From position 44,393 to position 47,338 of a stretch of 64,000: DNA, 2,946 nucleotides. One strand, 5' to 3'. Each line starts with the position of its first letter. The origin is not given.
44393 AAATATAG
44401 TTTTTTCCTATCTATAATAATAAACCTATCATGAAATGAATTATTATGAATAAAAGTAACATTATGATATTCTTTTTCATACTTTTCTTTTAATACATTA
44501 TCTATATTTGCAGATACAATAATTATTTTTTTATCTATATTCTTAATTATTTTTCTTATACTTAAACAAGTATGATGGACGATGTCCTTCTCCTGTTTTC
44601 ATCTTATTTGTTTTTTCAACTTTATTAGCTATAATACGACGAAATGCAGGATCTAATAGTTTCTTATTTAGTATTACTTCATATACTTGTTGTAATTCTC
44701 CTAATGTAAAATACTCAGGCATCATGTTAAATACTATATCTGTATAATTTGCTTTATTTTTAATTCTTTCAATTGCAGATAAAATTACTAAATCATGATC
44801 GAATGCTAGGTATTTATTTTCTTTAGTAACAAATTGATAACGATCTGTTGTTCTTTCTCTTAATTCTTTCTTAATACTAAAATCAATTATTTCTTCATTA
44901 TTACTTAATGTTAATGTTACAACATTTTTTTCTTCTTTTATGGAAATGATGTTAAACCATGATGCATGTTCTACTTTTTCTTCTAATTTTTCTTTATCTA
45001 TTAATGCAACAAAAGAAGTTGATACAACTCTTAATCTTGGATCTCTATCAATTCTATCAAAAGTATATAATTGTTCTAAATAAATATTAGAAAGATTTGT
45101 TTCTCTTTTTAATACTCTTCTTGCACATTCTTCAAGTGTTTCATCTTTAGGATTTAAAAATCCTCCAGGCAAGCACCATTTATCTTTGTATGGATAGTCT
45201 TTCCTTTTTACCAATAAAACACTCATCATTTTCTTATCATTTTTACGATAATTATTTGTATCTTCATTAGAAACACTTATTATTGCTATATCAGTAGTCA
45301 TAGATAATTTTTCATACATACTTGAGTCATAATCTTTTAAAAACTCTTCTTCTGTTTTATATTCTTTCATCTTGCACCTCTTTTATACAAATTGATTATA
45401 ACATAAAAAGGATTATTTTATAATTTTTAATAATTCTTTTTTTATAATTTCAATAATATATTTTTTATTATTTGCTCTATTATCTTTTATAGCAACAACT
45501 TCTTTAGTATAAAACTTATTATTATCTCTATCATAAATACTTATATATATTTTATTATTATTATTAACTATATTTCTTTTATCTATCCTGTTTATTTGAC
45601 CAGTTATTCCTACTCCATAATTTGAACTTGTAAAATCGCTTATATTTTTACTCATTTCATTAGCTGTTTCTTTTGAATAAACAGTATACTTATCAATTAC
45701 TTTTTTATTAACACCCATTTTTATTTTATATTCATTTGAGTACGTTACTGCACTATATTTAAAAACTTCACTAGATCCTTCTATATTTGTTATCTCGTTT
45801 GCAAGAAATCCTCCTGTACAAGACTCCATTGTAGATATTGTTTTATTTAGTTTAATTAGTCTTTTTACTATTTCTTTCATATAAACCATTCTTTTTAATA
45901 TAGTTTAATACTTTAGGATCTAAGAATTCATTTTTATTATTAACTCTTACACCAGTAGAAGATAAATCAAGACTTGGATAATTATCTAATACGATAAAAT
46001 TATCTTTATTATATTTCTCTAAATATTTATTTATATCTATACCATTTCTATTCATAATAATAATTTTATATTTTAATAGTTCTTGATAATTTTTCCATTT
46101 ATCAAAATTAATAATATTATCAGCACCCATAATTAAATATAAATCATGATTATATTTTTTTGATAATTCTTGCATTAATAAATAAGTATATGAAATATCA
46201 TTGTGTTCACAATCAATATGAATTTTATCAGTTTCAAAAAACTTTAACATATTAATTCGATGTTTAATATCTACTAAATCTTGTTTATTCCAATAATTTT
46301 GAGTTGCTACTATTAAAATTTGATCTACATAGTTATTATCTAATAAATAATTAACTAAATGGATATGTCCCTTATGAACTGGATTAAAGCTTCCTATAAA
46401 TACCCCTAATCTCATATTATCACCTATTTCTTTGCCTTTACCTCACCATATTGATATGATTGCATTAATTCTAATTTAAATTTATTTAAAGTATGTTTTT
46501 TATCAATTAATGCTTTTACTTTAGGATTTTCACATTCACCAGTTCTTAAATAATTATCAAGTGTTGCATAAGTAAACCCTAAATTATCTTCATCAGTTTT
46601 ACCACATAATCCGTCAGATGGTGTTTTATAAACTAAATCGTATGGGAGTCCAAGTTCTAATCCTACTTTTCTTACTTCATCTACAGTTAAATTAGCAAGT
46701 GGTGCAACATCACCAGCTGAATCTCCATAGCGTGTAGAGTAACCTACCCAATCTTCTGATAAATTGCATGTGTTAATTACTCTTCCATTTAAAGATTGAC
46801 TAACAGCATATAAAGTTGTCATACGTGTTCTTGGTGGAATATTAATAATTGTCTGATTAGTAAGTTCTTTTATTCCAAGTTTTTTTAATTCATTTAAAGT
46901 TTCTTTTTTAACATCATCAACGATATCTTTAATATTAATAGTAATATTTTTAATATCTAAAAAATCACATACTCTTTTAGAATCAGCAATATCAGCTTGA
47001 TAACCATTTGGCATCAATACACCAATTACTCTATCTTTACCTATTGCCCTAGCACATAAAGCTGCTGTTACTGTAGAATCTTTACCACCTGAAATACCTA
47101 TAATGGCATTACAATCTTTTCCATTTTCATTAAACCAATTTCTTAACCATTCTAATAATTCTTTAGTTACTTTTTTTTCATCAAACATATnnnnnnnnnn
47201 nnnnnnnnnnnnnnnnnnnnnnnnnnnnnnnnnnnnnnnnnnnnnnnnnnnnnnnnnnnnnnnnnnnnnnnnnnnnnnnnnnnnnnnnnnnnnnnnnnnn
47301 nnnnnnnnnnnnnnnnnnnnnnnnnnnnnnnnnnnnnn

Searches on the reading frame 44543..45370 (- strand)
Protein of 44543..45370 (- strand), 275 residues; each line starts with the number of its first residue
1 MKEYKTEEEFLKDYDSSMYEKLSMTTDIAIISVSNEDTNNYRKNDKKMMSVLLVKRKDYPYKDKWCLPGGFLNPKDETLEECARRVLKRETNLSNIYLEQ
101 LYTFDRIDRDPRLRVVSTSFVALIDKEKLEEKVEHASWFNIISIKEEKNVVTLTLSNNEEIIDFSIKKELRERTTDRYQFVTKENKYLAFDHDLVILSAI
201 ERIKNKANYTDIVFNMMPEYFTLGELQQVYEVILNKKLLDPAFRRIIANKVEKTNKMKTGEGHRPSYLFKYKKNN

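Call 3: search_protein_families(library=pfam, proteins=[window:44543-45370:-], max_evalue=0.01)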
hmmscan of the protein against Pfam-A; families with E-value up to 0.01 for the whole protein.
window:44543-45370:- (275 aa): 3 families
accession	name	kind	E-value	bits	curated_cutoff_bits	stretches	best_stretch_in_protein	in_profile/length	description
PF21906.2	NrtR_WHD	-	1.5e-16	60.7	27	1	213-270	1-60/61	NrtR DNA-binding winged helix domain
PF00293.34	NUDIX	-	6.3e-14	52.6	21.1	1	46-144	14-118/134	NUDIX domain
PF19368.5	AraR_C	-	5.1e-06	27.1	23.8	1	209-272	1-67/82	AraR C-terminal winged HTH domain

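Call 4: search_protein_families(library=ncbifam, proteins=[window:44543-45370:-], max_evalue=0.01)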
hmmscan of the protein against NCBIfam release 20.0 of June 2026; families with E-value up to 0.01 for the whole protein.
window:44543-45370:- (275 aa): 8 families
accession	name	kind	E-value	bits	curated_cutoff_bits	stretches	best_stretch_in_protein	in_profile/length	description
NF050029.2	TransRepNtr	equivalog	1.4e-46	158.9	400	2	5-146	3-138/245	ADPR responsive transcriptional repressor NtrR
NF003785.0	PRK05379.1-1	equivalog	2.5e-08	33.5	418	1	51-118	216-288/347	bifunctional nicotinamide-nucleotide adenylyltransferase/Nudix hydroxylase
NF003786.0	PRK05379.1-2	equivalog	3e-07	29.9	397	1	50-121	230-306/354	bifunctional nicotinamide-nucleotide adenylyltransferase/Nudix hydroxylase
NF003790.0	PRK05379.2-2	equivalog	3.9e-07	29.5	403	1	50-132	229-315/354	bifunctional nicotinamide mononucleotide adenylyltransferase/ADP-ribose pyrophosphatase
NF003788.0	PRK05379.1-5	equivalog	2.1e-06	27.3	354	1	50-94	225-268/351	bifunctional nicotinamide-nucleotide adenylyltransferase/Nudix hydroxylase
NF003787.0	PRK05379.1-4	equivalog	5.3e-05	22.4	449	1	50-93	220-262/346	bifunctional nicotinamide-nucleotide adenylyltransferase/Nudix hydroxylase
NF003791.0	PRK05379.2-3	equivalog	0.00032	20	409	1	50-94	214-257/340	bifunctional nicotinamide-nucleotide adenylyltransferase/Nudix hydroxylase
NF011963.0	PRK15434.1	subfamily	0.0094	15.7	146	0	50-93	30-72/159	GDP-mannose mannosyl hydrolase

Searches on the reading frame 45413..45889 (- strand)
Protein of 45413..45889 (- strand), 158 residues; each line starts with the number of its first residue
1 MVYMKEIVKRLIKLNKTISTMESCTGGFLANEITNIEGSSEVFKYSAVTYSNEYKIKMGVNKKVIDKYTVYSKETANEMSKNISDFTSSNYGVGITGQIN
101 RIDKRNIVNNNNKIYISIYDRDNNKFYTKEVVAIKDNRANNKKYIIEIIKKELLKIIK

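Call 3: search_protein_families(library=pfam, proteins=[window:45413-45889:-], max_evalue=0.01)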
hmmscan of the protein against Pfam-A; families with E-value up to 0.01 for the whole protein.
window:45413-45889:- (158 aa): 1 family
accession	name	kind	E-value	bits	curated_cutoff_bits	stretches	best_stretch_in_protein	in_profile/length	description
PF02464.23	CinA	-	4e-28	98.4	23.5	1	5-98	6-100/155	Competence-damaged protein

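Call 4: search_protein_families(library=ncbifam, proteins=[window:45413-45889:-], max_evalue=0.01)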
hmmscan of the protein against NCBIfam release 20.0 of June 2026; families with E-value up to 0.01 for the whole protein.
window:45413-45889:- (158 aa): 5 families
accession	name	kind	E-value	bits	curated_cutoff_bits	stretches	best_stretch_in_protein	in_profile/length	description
NF001813.0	PRK00549.1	equivalog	1.7e-26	93.1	379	1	5-153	261-411/414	competence/damage-inducible protein A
TIGR00199.1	PncC_domain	subfamily_domain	4.9e-23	81.9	68.9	1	8-120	2-114/149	nicotinamide-nucleotide amidohydrolase family protein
NF002975.0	PRK03661.1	equivalog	5.5e-18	65.2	212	1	6-97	12-104/164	nicotinamide-nucleotide amidase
TIGR00200.1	cinA_nterm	subfamily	4.8e-17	61.8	243.15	1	6-127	264-384/414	CinA family nicotinamide mononucleotide deamidase-related protein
NF002972.0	PRK03657.1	equivalog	3.8e-13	49.5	201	1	5-97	22-115/175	2-oxo-tetronate isomerase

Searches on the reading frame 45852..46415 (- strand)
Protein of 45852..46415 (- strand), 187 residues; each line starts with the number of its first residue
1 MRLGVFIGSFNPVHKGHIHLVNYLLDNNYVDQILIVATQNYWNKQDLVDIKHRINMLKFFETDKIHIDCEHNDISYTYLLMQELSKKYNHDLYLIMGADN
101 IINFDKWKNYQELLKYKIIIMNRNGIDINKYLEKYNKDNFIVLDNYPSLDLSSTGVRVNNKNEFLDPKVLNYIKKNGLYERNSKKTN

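Call 3: search_protein_families(library=pfam, proteins=[window:45852-46415:-], max_evalue=0.01)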
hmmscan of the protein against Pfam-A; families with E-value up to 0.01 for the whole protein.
window:45852-46415:- (187 aa): 1 family
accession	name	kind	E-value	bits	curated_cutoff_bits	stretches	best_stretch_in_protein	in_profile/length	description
PF01467.32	CTP_transf_like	-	1.9e-18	67.4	21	1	5-157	1-131/133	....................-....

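Call 4: search_protein_families(library=ncbifam, proteins=[window:45852-46415:-], max_evalue=0.01)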
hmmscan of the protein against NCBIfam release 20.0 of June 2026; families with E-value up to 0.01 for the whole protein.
window:45852-46415:- (187 aa): 21 families
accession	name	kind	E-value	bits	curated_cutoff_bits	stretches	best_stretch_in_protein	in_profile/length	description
TIGR00482.1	TIGR00482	equivalog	5.3e-34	117.9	112.45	1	5-179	1-194/194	nicotinate (nicotinamide) nucleotide adenylyltransferase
NF005519.0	PRK07152.1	equivalog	5.8e-33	114.3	315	1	1-182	1-187/361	nicotinate-nucleotide adenylyltransferase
NF000840.1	PRK00071.1-3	equivalog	9.6e-28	97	150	1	2-181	7-200/201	nicotinate-nucleotide adenylyltransferase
NF000841.0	PRK00071.1-4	equivalog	5.7e-22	78.5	197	1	2-180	8-193/194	nicotinate-nucleotide adenylyltransferase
NF000839.0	PRK00071.1-1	equivalog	9.6e-17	61.6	187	1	4-130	9-144/219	nicotinate-nucleotide adenylyltransferase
NF005410.0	PRK06973.1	equivalog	1.4e-16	60.5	214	1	2-129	23-162/243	nicotinate-nucleotide adenylyltransferase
NF000842.0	PRK00071.2-1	equivalog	2e-16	60.2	167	1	5-183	6-188/191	nicotinate-nucleotide adenylyltransferase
NF000843.0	PRK00071.2-2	equivalog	2.4e-15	56.6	240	1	1-125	12-143/212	nicotinate-nucleotide adenylyltransferase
NF000845.0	PRK00071.2-4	equivalog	4.4e-13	49.1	210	1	1-128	8-142/197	nicotinate-nucleotide adenylyltransferase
NF000846.0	PRK00071.2-5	equivalog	2e-11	43.8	329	1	1-114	19-138/210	nicotinate-nucleotide adenylyltransferase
NF006479.0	PRK08887.1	equivalog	1.1e-09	38.4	164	1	2-121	3-130/174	nicotinate-nicotinamide nucleotide adenylyltransferase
TIGR00125.1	cyt_tran_rel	domain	4.5e-07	30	27.7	1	4-58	2-57/65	adenylyltransferase/cytidyltransferase family protein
TIGR01510.1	coaD_prev_kdtB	equivalog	7.4e-07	29.3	103.3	1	4-69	2-66/155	pantetheine-phosphate adenylyltransferase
TIGR01526.1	nadR_NMN_Atrans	equivalog_domain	3.8e-05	23.1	341.15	1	1-68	1-70/325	nicotinamide-nucleotide adenylyltransferase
NF002243.0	PRK01153.1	subfamily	0.00016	21.3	127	1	4-57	3-56/175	nicotinamide-nucleotide adenylyltransferase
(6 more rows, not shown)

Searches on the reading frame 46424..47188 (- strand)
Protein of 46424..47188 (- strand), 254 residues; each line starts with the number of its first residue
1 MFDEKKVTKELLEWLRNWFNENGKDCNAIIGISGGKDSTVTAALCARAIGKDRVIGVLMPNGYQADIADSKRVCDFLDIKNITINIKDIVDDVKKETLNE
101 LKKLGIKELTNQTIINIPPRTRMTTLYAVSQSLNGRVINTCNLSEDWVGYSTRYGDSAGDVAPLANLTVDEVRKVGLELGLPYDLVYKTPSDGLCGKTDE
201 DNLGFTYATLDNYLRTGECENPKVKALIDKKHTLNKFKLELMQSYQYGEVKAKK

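Call 3: search_protein_families(library=pfam, proteins=[window:46424-47188:-], max_evalue=0.01)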
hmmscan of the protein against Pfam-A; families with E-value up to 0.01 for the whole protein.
window:46424-47188:- (254 aa): 3 families
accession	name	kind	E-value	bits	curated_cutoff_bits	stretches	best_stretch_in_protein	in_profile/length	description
PF02540.23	NAD_synthase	-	8.7e-50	169.5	21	1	9-249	3-236/242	NAD synthase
PF03054.22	tRNA_Me_trans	-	2.7e-05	24.4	20.6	1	29-102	4-89/202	tRNA methyl transferase HUP domain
PF06508.19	QueC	-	0.00034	20.6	22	1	28-120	2-96/210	Queuosine biosynthesis protein QueC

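Call 4: search_protein_families(library=ncbifam, proteins=[window:46424-47188:-], max_evalue=0.01)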
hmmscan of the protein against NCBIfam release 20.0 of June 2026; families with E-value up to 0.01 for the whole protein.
window:46424-47188:- (254 aa): 16 families
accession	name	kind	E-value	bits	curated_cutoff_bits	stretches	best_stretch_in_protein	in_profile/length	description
NF010587.0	PRK13980.1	equivalog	5.4e-52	176.6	255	1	3-228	10-228/267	NAD+ synthase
TIGR00552.1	nadE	equivalog_domain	7.6e-49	166.2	63.65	1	5-241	3-240/251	NAD(+) synthase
NF001979.1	PRK00768.1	equivalog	2e-35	122.6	250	1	3-238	16-259/266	NAD(+) synthase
NF010588.0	PRK13981.1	equivalog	4.5e-30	104.5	479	1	7-232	268-497/546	NAD+ synthase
NF002048.0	PRK00876.1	subfamily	3.5e-25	88.5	313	2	3-93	15-107/330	NAD(+) synthase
NF000848.1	PRK00074.1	equivalog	2.7e-13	49.4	400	2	24-103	212-287/512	glutamine-hydrolyzing GMP synthase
TIGR00884.1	guaA_Cterm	equivalog_domain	3.3e-13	49.6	338.75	2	24-103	15-89/310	glutamine-hydrolyzing GMP synthase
NF002730.0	PRK02628.1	equivalog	9.3e-09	34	473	1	27-156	361-496/677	NAD(+) synthase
TIGR00420.1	trmU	equivalog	2.3e-06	26.7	236.95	1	28-103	3-89/351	tRNA 2-thiouridine(34) synthase MnmA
NF001138.1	PRK00143.1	equivalog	1.9e-05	23.8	284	1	29-95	3-78/345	tRNA 2-thiouridine(34) synthase MnmA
TIGR00364.1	TIGR00364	equivalog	5e-05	22.9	150.3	1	28-103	1-75/201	7-cyano-7-deazaguanine synthase QueC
TIGR03573.1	WbuX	subfamily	0.0014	18.1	203.2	1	9-104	44-141/344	N-acetyl sugar amidotransferase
TIGR00268.2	TIGR00268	equivalog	0.0014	17.9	150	1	28-89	16-79/259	ATP-dependent sacrificial sulfur transferase LarE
NF006351.0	PRK08576.1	equivalog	0.0023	16.6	290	1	19-85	228-294/436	hypothetical protein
NF007271.0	PRK09726.1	equivalog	0.0035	17.3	79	1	95-136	25-67/88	type II toxin-antitoxin system antitoxin HipB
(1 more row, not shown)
